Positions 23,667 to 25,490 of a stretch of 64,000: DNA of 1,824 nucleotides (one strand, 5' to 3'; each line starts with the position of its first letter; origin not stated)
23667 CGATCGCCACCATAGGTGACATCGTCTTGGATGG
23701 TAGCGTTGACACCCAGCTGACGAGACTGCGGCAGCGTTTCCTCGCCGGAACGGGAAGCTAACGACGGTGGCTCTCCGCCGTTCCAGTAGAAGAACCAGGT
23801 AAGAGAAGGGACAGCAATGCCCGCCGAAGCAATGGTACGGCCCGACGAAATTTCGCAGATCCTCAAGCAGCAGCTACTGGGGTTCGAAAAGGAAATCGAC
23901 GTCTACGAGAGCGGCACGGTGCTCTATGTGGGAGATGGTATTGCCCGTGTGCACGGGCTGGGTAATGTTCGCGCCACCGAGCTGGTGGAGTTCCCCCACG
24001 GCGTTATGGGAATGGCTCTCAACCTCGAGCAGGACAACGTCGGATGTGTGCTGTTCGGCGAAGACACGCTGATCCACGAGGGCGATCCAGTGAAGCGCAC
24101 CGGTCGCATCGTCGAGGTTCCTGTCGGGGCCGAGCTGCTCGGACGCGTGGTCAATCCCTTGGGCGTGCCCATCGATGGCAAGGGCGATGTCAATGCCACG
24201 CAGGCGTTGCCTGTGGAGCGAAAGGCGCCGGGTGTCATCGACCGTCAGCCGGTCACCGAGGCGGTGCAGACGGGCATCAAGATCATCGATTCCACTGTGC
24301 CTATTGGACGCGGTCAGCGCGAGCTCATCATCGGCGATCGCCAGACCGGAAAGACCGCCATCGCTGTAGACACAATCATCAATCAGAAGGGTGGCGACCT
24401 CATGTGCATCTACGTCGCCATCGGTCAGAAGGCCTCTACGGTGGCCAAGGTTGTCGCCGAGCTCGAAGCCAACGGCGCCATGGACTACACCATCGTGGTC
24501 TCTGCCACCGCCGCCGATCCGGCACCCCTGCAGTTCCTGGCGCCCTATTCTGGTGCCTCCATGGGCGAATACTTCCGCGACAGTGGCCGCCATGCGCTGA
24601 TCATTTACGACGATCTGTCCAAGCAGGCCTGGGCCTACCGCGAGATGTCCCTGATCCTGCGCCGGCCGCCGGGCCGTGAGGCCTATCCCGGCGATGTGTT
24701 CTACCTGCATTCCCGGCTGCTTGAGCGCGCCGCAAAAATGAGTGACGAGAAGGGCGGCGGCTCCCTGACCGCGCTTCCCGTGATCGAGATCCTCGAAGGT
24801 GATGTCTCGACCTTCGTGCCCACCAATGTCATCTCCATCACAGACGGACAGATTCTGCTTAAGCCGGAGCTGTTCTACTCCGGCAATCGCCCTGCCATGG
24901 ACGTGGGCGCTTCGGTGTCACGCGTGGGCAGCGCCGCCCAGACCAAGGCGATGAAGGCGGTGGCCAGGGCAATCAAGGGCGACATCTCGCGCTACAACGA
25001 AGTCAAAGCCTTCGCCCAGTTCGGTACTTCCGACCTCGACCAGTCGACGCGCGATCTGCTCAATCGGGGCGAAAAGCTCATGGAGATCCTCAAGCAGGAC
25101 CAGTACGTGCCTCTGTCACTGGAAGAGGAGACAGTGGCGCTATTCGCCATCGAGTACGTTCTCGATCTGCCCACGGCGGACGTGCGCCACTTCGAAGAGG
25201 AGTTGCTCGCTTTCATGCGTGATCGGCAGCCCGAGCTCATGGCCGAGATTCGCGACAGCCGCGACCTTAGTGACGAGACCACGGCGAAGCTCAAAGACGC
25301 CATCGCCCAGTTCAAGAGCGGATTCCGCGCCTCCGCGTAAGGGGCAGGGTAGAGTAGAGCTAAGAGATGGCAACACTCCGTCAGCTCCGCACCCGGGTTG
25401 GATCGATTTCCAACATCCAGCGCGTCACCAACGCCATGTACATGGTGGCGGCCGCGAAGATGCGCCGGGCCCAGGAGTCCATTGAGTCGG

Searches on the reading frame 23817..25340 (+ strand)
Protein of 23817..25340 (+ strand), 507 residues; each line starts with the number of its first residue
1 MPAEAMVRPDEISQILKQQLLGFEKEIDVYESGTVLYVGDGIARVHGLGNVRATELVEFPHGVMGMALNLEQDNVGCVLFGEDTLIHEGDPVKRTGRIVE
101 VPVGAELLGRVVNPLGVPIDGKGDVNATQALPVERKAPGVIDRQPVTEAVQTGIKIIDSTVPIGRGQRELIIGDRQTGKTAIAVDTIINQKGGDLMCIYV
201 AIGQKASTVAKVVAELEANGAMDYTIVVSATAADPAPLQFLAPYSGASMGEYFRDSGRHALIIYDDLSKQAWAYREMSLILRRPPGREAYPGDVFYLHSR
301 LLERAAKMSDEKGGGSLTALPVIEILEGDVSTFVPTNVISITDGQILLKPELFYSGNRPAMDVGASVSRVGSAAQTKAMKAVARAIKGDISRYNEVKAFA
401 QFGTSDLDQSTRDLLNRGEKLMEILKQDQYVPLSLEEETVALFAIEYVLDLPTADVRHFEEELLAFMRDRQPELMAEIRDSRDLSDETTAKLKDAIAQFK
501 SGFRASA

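Call 64: search_protein_families(library=pfam, proteins=[window:23817-25340:+], max_evalue=0.0001)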
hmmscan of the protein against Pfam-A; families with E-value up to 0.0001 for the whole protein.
window:23817-25340:+ (507 aa): 3 families
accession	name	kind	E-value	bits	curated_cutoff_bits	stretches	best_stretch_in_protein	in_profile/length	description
PF00006.31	ATP-synt_ab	-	9.8e-79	264.3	29.5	1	153-368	1-213/213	ATP synthase alpha/beta family, nucleotide-binding domain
PF00306.32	ATP-synt_ab_C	-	5.1e-37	127.5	27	1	375-499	1-126/126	ATP synthase alpha/beta chain, C terminal domain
PF02874.29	ATP-synt_ab_N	-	3.6e-19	69.5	20.9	1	31-96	4-69/69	ATP synthase alpha/beta family, beta-barrel domain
